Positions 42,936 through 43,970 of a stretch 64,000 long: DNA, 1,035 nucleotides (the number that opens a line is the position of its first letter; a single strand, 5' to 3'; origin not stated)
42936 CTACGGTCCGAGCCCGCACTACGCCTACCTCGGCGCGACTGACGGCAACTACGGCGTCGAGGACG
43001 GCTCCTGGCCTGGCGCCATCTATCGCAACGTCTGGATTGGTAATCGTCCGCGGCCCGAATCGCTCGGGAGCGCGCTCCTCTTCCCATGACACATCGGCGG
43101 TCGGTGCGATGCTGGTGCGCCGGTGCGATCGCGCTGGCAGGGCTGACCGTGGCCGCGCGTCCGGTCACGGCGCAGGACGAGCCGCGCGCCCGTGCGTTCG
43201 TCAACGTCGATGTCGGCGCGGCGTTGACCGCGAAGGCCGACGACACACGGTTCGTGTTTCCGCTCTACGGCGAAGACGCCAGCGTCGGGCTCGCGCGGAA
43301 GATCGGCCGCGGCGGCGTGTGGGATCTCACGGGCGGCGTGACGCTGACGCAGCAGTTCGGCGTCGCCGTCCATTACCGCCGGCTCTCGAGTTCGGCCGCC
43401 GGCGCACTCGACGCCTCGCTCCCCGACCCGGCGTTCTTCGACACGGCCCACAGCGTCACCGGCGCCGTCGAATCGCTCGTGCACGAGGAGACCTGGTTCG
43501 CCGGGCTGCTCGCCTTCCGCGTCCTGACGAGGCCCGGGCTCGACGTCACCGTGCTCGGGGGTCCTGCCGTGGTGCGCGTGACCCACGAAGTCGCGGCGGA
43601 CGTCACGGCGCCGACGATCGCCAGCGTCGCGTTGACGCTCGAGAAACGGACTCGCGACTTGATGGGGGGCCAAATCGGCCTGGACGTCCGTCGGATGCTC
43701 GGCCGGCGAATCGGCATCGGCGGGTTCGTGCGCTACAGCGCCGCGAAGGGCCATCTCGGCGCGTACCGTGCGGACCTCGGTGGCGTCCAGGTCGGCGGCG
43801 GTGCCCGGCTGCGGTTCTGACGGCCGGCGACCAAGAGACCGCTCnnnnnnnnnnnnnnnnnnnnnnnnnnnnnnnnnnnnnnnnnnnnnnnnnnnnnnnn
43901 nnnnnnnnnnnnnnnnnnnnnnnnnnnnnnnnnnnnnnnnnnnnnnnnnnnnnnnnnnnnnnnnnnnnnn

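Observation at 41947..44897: Candidate undescribed outer-membrane module: lectin-like lipoprotein / 244-aa beta-barrel / lectin-like lipoprotein operon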

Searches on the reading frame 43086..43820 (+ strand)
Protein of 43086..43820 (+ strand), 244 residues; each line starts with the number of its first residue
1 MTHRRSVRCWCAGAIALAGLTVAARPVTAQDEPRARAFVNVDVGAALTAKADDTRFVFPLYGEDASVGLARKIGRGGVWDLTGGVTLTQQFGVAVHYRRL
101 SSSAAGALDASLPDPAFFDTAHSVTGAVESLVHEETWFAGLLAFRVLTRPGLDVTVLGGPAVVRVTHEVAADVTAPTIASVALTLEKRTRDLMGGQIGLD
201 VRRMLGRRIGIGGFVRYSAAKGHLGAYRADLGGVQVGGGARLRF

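Call 3: search_protein_families(library=pfam, proteins=[window:43086-43820:+], max_evalue=1)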
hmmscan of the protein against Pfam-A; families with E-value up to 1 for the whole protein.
window:43086-43820:+ (244 aa): 0 families

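Call 4: search_protein_families(library=ncbifam, proteins=[window:43086-43820:+], max_evalue=1)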
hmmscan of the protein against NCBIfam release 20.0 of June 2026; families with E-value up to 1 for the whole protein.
window:43086-43820:+ (244 aa): 0 families

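Call 15: find_homologous_proteins(query=window:43086-43820:+)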
Query window:43086-43820:+ (244 aa): 3 proteins with E <= 0.001 among 8000 candidates.
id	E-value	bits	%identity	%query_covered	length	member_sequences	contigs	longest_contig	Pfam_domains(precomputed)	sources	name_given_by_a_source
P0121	1.2e-152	525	100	100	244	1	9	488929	-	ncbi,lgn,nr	ncbi:MAG: hypothetical protein IT184_00830 [Acidobacteria bacterium]|nr:hypothetical protein [Acidob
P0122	3.5e-77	278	54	97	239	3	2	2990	-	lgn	-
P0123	3.2e-16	78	32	84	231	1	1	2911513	-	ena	-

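Call 19: find_homologous_proteins(query=A2)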
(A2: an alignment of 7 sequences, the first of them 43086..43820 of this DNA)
Query A2 (7 sequences) (244 aa, profile of the alignment): 37 proteins with E <= 0.001 among 8000 candidates.
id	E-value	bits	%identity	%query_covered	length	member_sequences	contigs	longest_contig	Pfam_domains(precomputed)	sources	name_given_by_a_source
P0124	1.2e-110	387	30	78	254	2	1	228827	-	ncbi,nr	ncbi:MAG TPA: hypothetical protein VES67_14300 [Vicinamibacterales bacterium]|nr:hypothetical protei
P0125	6.3e-109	381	33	92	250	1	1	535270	-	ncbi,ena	-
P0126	2.2e-101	356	32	77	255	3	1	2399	-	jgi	jgi:hypothetical protein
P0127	1.0e-98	348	33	86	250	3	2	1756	-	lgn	-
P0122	4.7e-97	342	54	97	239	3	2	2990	-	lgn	-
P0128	5.5e-97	342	33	91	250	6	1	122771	-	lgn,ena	-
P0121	4.4e-96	339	100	100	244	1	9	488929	-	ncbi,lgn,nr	ncbi:MAG: hypothetical protein IT184_00830 [Acidobacteria bacterium]|nr:hypothetical protein [Acidob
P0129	1.8e-94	334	29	90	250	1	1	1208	-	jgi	jgi:hypothetical protein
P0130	1.6e-92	327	34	86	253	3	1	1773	-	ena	-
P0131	1.6e-89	317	33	86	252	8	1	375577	-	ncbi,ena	-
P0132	3.5e-88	313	34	86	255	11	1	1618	-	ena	-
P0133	4.2e-88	313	39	85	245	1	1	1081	-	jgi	jgi:hypothetical protein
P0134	1.1e-87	311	32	95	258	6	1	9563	-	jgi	jgi:hypothetical protein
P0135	3.1e-86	307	30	96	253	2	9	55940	-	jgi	jgi:hypothetical protein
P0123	3.3e-86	307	32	84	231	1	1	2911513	-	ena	-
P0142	3.6e-63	231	36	77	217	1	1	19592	PF13505.13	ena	-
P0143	1.9e-58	216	30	86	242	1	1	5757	PF13505.13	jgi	jgi:hypothetical protein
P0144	2.6e-53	199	31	89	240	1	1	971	PF13505.13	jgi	-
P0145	3.1e-53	199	32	99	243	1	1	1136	PF13505.13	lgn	-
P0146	4.4e-53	198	30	98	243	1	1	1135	PF13505.13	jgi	jgi:hypothetical protein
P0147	6.6e-51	191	32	99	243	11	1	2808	PF13505.13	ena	-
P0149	2.6e-49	186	28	98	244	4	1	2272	PF13505.13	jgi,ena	-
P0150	6.9e-41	158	27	94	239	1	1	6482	PF13505.13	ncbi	-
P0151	7.9e-40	155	29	94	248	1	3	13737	-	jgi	jgi:hypothetical protein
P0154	7.4e-36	142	27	100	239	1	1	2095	PF13505.13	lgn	-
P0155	1.3e-30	125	28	86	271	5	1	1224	PF13505.13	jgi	jgi:hypothetical protein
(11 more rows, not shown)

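Call 23: search_solved_structures(query=A3, max_evalue=10, show_alignments=0)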
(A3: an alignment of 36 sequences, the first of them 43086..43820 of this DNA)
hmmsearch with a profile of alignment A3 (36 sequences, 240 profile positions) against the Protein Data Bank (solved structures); distinct sequences matched with E-value up to 10: 3.
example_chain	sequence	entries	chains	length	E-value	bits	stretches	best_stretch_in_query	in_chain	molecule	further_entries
1hup_A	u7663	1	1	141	0.24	13.8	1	31-88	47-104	MANNOSE-BINDING PROTEIN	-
2mhl_A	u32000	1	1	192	0.76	12.2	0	185-237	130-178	Outer membrane protein W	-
2f1t_A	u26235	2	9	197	0.81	12.1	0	185-237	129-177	Outer membrane protein W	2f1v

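Call 30: predict_structure(alignment_id=A3)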
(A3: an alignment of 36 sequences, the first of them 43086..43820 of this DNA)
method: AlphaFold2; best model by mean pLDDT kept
length: 244 residues; sequences in the alignment: 36
mean_pLDDT: 88.2   pTM: 0.79
mean pLDDT of the five models: 88.2, 87.6, 87.0, 86.5, 86.5
residues with pLDDT >= 90: 187; 70-90: 23; 50-70: 17; < 50: 17
segments of 3 or more residues with pLDDT < 50: 1-11, 20-23
pLDDT, mean of each block of 10 residues (from residue 1): 44 52 53 80 94 93 95 91 94 97 95 94 95 97 91 95 95 92 95 97 94 97 89 96 94
secondary structure, 60 per line:
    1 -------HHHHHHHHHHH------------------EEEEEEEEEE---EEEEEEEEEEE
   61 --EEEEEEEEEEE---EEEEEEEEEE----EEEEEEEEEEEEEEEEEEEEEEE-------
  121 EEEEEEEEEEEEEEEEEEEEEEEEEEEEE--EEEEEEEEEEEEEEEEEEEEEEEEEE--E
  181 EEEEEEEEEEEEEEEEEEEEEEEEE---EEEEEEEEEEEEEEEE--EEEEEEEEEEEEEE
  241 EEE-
elements in order: H8-18 E37-46 E50-60 E63-73 E77-86 E91-113 E121-149 E152-177 E180-205 E209-224 E227-243

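Call 32: fold_search(model_id=the predicted structure, library=pdb)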
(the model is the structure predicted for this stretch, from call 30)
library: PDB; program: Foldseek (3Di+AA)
matches with E <= 10: 946; with E <= 0.001: 33
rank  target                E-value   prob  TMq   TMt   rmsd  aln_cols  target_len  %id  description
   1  1bxw                  6.3e-06  1.00  0.46  0.63  10.0       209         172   12  OUTER MEMBRANE PROTEIN A (OMPA) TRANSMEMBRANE DOMAIN (released 1998-10-14)
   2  7xw0_B                2.3e-05  1.00  0.46  0.44   8.7       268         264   11  Crystal structure of pOmpT (released 2023-05-31)
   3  2x56                  2.3e-05  1.00  0.44  0.41   9.0       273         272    8  Yersinia Pestis Plasminogen Activator Pla (Native) (released 2010-07-28)
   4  2x27                  2.8e-05  1.00  0.42  0.47   8.7       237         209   14  Crystal structure of the outer membrane protein OprG from Pseudomonas aeruginosa (released 2010-12-15)
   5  9fzd_A                3.9e-05  1.00  0.52  0.70   7.7       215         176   11  Structure of OmpA-long in complex with nanobody Nb39 (released 2024-07-17)
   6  9a2m_MODEL_1_A        4.9e-05  1.00  0.51  0.37   9.0       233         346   12  Model of E. coli OmpA by in-cell photo-crosslinking MS and deep learning (released 2023-02-24)
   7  3qrc_A                4.9e-05  1.00  0.39  0.57   9.4       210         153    8  The crystal structure of Ail, the attachment invasion locus protein of Yersinia pestis, in complex with the heparin an (released 2011-11-23)
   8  2f1t_A                4.9e-05  1.00  0.41  0.52  10.9       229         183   13  Outer membrane protein OmpW (released 2006-01-24)
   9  9a34_MODEL_1_A        4.9e-05  1.00  0.43  0.35  14.6       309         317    7  Model of E. coli OmpT by in-cell photo-crosslinking MS and deep learning (released 2023-02-24)
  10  4dcb_A                5.1e-05  1.00  0.48  0.43   7.6       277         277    9  Y. pestis Plasminogen Activator Pla in Complex with Human Plasminogen Activation Loop Peptide ALP11 (released 2012-06-06)
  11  2x4m_B                6.0e-05  1.00  0.47  0.41   8.8       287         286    9  Yersinia Pestis Plasminogen Activator Pla (released 2010-07-28)
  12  3qrc_B                6.0e-05  1.00  0.39  0.57   9.0       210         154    8  The crystal structure of Ail, the attachment invasion locus protein of Yersinia pestis, in complex with the heparin an (released 2011-11-23)
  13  2x4m_A                6.7e-05  1.00  0.46  0.40   8.5       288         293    9  Yersinia Pestis Plasminogen Activator Pla (released 2010-07-28)
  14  9fzc_A                7.9e-05  1.00  0.50  0.69   7.1       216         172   13  Structure of OmpA-short in complex with nanobody Nb01 (released 2024-07-17)
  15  9nh1_A                8.7e-05  1.00  0.33  0.32  13.0       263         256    6  In situ cryo-EM structure of porin I of the Legionella Dot/Icm T4SS machine (released 2025-09-17)
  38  4y25                  1.1e-03  0.77  0.22  0.19  25.1       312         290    9  Bacterial polysaccharide outer membrane secretin (released 2016-03-16)
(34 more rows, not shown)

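Call 45: find_encoding_contigs(protein=P0123, flank=8000, max_places=1)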
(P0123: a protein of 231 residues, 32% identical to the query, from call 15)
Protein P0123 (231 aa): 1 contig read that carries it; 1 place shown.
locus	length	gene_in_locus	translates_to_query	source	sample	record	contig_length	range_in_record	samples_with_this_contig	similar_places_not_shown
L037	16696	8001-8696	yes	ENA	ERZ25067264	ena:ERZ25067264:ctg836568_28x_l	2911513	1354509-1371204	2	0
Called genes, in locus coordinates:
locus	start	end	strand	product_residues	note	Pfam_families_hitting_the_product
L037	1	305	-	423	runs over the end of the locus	PF00275:EPSP_synthase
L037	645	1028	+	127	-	PF13581:HATPase_c_2, PF02518:HATPase_c (weak)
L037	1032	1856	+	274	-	PF00459:Inositol_P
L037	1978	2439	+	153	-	-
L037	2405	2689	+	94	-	-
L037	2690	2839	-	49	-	-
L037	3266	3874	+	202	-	PF09335:VTT_dom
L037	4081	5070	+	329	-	PF00535:Glycos_transf_2, PF10111:Glyco_tranf_2_2 (weak)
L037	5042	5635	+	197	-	-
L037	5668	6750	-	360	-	PF01041:DegT_DnrJ_EryC1, PF00155:Aminotran_1_2, PF01053:Cys_Met_Meta_PP (weak)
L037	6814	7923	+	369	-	PF02494:HYR (faint), PF00657:Lipase_GDSL, PF13472:Lipase_GDSL_2, PF25182:NonGDSL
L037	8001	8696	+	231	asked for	-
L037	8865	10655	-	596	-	-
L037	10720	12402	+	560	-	PF00890:FAD_binding_2 (weak), PF01266:DAO, PF12831:FAD_oxidored (weak), PF16901:DAO_C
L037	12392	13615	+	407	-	PF13439:Glyco_transf_4, PF13579:Glyco_trans_4_4, PF00534:Glycos_transf_1, PF13692:Glyco_trans_1_4, PF13524:Glyco_trans_1_2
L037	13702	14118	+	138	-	-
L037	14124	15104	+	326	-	PF00657:Lipase_GDSL, PF13472:Lipase_GDSL_2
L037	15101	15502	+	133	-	PF19588:SxtJ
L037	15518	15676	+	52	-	PF19451:DUF5989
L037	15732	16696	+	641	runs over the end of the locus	PF02543:Carbam_trans_N, PF16861:Carbam_trans_C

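Call 46: find_encoding_contigs(protein=P0142, flank=8000, max_places=1)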
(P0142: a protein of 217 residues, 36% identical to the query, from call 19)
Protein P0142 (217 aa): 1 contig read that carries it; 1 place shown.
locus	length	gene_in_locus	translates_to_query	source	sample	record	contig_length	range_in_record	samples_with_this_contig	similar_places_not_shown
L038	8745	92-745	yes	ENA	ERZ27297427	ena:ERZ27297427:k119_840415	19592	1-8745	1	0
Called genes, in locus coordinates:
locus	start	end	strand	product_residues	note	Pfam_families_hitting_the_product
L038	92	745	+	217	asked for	PF13505:OMP_b-brl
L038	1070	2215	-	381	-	PF16655:PhoD_N (faint), PF16656:Pur_ac_phosph_N (faint), PF25788:Ig_Rha78A_N (faint)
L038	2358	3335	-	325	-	PF03706:LPG_synthase_TM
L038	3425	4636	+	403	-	PF13439:Glyco_transf_4, PF13579:Glyco_trans_4_4, PF00534:Glycos_transf_1, PF13692:Glyco_trans_1_4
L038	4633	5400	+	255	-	PF01209:Ubie_methyltran (weak), PF13489:Methyltransf_23, PF24675:NpmA (weak), PF13649:Methyltransf_25, PF13847:Methyltransf_31, PF08241:Methyltransf_11, PF08242:Methyltransf_12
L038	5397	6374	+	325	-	PF01073:3Beta_HSD, PF01370:Epimerase, PF04321:RmlD_sub_bind, PF05368:NmrA, PF13460:NAD_binding_10, PF16363:GDP_Man_Dehyd, PF07993:NAD_binding_4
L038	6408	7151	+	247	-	PF14602:Hexapep_2 (faint), PF25084:LbH_EIF2B (faint), PF00132:Hexapep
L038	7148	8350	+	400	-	PF13439:Glyco_transf_4, PF13579:Glyco_trans_4_4, PF20706:GT4-conflict (weak), PF00534:Glycos_transf_1, PF13692:Glyco_trans_1_4, PF13524:Glyco_trans_1_2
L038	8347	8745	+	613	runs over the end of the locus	PF13231:PMT_2 (weak)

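Call 47: find_encoding_contigs(protein=P0151, flank=8000, max_places=1)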
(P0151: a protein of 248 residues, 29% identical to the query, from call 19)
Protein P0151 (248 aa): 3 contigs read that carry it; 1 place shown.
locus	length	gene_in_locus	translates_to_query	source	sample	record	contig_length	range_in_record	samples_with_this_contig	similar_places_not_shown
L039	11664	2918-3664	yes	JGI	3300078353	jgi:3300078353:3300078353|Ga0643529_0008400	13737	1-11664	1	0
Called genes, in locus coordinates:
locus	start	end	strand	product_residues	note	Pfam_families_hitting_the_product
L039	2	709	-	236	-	?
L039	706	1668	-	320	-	PF03706:LPG_synthase_TM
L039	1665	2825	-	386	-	PF13353:Fer4_12 (faint), PF04055:Radical_SAM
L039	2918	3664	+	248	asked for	-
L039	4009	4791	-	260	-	-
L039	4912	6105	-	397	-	PF16656:Pur_ac_phosph_N (faint), PF16655:PhoD_N (faint), PF25788:Ig_Rha78A_N (faint)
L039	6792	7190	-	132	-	-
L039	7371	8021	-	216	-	-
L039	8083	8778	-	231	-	PF12833:HTH_18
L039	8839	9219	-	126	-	-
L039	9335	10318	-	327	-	PF03706:LPG_synthase_TM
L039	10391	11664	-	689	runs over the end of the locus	-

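Call 48: find_encoding_contigs(protein=P0122, flank=8000, max_places=2)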
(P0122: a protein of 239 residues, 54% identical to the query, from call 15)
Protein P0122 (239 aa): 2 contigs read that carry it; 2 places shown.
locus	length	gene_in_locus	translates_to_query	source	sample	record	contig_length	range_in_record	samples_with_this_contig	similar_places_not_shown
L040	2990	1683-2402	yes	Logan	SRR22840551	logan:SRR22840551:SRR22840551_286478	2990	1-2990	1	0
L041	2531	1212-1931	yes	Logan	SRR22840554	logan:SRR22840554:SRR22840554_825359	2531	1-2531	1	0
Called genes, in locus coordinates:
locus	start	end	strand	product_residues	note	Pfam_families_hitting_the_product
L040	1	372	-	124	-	?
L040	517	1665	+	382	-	-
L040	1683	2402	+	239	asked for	-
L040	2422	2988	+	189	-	?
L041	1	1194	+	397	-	?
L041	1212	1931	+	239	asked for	-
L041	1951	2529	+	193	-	?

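Call 65: find_related_loci(query=A6, collection=metagenome_contigs, flank=6000)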
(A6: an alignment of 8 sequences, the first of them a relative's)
Query A6 (250 aa) in metagenome_contigs; peptide patterns used: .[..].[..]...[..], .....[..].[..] (x = any residue, [..] = any of these).
136 stretches matched a pattern; 2 encode a relative of the query (tblastn E <= 1e-3); 2 distinct loci.
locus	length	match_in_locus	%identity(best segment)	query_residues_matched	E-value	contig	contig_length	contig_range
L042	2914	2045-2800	65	1-250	6e-112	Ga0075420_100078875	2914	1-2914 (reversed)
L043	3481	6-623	64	48-250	2e-86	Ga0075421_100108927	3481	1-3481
